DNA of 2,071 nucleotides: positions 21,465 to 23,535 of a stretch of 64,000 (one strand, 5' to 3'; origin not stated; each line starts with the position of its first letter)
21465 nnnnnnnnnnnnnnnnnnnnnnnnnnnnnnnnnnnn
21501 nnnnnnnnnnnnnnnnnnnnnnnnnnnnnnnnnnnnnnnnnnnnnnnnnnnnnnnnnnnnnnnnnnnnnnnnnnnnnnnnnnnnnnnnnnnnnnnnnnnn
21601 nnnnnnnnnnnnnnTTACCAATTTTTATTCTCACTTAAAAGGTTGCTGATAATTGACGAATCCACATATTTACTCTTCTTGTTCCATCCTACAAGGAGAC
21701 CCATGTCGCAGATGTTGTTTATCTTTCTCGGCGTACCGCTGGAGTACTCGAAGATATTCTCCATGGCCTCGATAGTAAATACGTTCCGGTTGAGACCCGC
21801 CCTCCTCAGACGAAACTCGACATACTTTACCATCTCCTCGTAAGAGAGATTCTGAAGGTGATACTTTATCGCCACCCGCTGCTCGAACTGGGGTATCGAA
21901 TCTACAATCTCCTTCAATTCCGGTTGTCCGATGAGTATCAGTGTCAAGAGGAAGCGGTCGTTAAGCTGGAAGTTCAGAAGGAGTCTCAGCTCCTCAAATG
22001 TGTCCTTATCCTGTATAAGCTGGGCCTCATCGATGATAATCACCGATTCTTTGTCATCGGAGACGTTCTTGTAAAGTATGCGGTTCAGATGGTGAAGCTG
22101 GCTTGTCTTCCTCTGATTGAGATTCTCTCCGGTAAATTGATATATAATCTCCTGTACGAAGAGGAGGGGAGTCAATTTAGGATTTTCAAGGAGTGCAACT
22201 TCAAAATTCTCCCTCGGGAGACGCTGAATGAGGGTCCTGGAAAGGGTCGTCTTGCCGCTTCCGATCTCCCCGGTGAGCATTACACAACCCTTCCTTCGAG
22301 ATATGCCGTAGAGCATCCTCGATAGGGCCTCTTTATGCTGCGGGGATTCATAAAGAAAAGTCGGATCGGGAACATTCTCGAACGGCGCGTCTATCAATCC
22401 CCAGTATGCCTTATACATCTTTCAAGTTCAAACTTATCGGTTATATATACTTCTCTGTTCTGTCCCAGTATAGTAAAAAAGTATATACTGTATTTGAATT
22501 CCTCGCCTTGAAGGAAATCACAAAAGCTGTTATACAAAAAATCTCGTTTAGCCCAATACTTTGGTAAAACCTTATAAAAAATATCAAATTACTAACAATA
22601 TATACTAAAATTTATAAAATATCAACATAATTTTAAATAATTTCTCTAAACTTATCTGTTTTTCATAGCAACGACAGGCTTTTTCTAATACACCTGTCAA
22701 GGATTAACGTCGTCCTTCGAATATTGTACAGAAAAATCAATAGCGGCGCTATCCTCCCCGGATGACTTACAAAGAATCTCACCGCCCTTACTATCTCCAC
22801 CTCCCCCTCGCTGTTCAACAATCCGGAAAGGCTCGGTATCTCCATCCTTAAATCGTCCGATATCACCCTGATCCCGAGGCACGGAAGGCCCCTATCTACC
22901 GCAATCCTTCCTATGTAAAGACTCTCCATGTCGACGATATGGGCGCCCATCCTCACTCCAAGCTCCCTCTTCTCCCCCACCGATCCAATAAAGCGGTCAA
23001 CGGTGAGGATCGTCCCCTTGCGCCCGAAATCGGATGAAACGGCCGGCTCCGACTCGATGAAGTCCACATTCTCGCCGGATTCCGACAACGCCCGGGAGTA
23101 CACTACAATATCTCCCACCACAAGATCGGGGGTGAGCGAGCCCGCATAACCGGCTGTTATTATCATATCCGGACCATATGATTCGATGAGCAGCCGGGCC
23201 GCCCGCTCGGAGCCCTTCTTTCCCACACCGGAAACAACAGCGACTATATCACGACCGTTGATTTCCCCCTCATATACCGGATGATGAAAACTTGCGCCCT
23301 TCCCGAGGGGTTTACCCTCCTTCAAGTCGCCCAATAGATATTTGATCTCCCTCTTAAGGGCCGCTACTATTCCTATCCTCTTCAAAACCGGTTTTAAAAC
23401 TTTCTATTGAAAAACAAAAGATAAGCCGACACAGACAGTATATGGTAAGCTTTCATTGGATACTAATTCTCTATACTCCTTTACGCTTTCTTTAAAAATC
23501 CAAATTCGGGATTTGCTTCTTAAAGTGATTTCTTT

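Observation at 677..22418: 21-gene single-strand polysaccharide locus combining a Wzx/Wzy-independent-looking export set (Wza, Wzc-BY-kinase, Wzy-like) with an ExeA-like ATPase and an embedded HD-GYP phosphodiesterase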

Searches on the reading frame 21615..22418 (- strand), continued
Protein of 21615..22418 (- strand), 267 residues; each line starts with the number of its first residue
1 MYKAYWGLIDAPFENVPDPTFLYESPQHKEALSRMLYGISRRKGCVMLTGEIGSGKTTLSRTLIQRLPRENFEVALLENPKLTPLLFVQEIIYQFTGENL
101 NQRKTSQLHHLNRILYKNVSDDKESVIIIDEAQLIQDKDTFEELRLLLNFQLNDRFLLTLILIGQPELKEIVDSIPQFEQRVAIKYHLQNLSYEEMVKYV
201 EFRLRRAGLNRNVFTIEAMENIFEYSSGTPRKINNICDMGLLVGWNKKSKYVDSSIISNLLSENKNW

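Call 82: search_protein_families(library=ncbifam, proteins=[L100:2926-4641:+, L099:8998-10644:+, L098:10998-12317:+, L101:6983-7876:+], max_evalue=0.00001)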
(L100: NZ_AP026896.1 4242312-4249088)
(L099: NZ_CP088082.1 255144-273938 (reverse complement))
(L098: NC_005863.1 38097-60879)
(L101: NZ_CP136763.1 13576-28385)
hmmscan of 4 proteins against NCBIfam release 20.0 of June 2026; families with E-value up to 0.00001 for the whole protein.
L100:2926-4641:+ (571 aa): 1 family
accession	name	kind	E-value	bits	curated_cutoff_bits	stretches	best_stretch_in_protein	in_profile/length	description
TIGR03015.1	pepcterm_ATPase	hypoth_equivalog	1.2e-80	270.9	324.5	1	25-284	1-261/269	XrtA/PEP-CTERM system-associated ATPase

L099:8998-10644:+ (548 aa): 1 family
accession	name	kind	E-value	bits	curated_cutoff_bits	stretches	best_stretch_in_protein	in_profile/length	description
TIGR03015.1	pepcterm_ATPase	hypoth_equivalog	3e-84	282.6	324.5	1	1-266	1-265/269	XrtA/PEP-CTERM system-associated ATPase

L098:10998-12317:+ (439 aa): 1 family
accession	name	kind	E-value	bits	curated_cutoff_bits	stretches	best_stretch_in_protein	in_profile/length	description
TIGR03015.1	pepcterm_ATPase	hypoth_equivalog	1.7e-128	427.7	324.5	1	1-268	1-269/269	XrtA/PEP-CTERM system-associated ATPase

L101:6983-7876:+ (297 aa): 1 family
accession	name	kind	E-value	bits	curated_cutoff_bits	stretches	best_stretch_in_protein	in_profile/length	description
TIGR03015.1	pepcterm_ATPase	hypoth_equivalog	3.6e-77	259.4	324.5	1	7-273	1-265/269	XrtA/PEP-CTERM system-associated ATPase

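Call 95: list_cluster_members(proteins=[P0123, P0002, P0135])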
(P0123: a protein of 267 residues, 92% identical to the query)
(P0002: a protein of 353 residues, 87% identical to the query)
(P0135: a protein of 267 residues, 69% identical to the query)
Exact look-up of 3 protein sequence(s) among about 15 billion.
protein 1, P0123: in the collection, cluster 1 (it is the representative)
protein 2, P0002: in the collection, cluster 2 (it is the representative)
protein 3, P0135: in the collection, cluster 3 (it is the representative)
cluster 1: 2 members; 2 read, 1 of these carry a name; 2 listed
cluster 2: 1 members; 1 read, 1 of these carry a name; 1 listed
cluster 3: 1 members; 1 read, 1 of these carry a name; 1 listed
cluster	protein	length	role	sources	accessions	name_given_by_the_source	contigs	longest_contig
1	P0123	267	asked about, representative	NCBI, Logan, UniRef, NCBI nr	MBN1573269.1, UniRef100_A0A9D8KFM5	MAG: AAA family ATPase [Deltaproteobacteria bacterium] | AAA family ATPase n=1 Tax=Candidatus Zymogenus saltonus TaxID=2844893 ... | AAA family ATPase [Candidatus Zymogenus saltonus]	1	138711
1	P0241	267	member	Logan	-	-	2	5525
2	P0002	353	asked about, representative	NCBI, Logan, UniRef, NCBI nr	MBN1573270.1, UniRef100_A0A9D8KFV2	MAG: HD domain-containing protein [Deltaproteobacteria bacterium] | HD domain-containing protein n=1 Tax=Candidatus Zymogenus saltonus TaxID=2844893 ... | HD domain-containing protein [Candidatus Zymogenus saltonus]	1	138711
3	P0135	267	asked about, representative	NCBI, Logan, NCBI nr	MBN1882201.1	MAG: AAA family ATPase [Deltaproteobacteria bacterium] | AAA family ATPase [Candidatus Zymogenaceae bacterium]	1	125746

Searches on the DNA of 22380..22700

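Call 64: search_rna_families(source=window, start=22380, end=22700, threshold=evalue, max_evalue=1)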
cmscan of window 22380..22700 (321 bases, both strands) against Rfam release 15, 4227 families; matches with E-value up to 1: 1.
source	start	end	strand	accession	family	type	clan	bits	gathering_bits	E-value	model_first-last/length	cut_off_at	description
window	22425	22489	-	RF01162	sn668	Gene; snRNA; snoRNA; CD-box;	-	16.8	40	0.92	1-65/65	no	Small nucleolar RNA sn668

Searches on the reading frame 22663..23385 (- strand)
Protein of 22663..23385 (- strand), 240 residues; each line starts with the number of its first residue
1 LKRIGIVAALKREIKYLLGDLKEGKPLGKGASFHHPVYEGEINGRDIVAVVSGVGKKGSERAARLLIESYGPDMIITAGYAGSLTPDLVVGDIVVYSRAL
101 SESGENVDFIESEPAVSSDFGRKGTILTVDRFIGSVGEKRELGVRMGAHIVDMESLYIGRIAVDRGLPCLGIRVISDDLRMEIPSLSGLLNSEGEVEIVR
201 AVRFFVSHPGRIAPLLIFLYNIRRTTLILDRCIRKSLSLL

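Call 5: search_protein_families(library=pfam, proteins=[window:22663-23385:-])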
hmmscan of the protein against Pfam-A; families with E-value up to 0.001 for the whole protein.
window:22663-23385:- (240 aa): 1 family
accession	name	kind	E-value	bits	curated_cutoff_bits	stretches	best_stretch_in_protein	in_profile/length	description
PF01048.26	PNP_UDP_1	-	2.1e-27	96.5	25.1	2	3-112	1-110/233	Phosphorylase superfamily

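Call 7: search_protein_families(library=ncbifam, proteins=[window:22663-23385:-], max_evalue=0.00001)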
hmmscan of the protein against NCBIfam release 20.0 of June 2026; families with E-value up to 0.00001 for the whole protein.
window:22663-23385:- (240 aa): 9 families
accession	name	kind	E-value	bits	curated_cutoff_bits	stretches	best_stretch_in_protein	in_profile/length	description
NF004079.0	PRK05584.1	equivalog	2.7e-26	92.5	169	1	3-98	2-94/232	5'-methylthioadenosine/adenosylhomocysteine nucleosidase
TIGR03468.1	HpnG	hypoth_equivalog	2.9e-24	85.8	187.1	1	44-220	18-200/212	hopanoid-associated phosphorylase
NF005476.0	PRK07077.1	equivalog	1.1e-16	60.8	215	1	41-231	23-226/243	phosphorylase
NF011286.0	PRK14697.1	equivalog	5e-16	59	260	1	1-97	1-94/233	bifunctional 5'-methylthioadenosine/S-adenosylhomocysteine nucleosidase/phosphatase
NF005213.0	PRK06698.1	equivalog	2.4e-15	56.3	768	1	1-97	1-94/459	bifunctional 5'-methylthioadenosine/S-adenosylhomocysteine nucleosidase/phosphatase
TIGR01704.1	MTA_SAH-Nsdase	equivalog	2.7e-15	56.5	73.8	1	3-98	1-93/229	5'-methylthioadenosine/S-adenosylhomocysteine nucleosidase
TIGR03664.1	fut_nucase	equivalog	3.3e-14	53.2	124.7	1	6-99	3-89/228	futalosine hydrolase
NF005221.0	PRK06714.1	equivalog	6.7e-13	48.7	218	1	1-101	1-98/236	S-adenosylhomocysteine nucleosidase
NF004489.0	PRK05819.1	subfamily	1.7e-10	40.5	230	0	38-120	49-132/236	DeoD-type purine-nucleoside phosphorylase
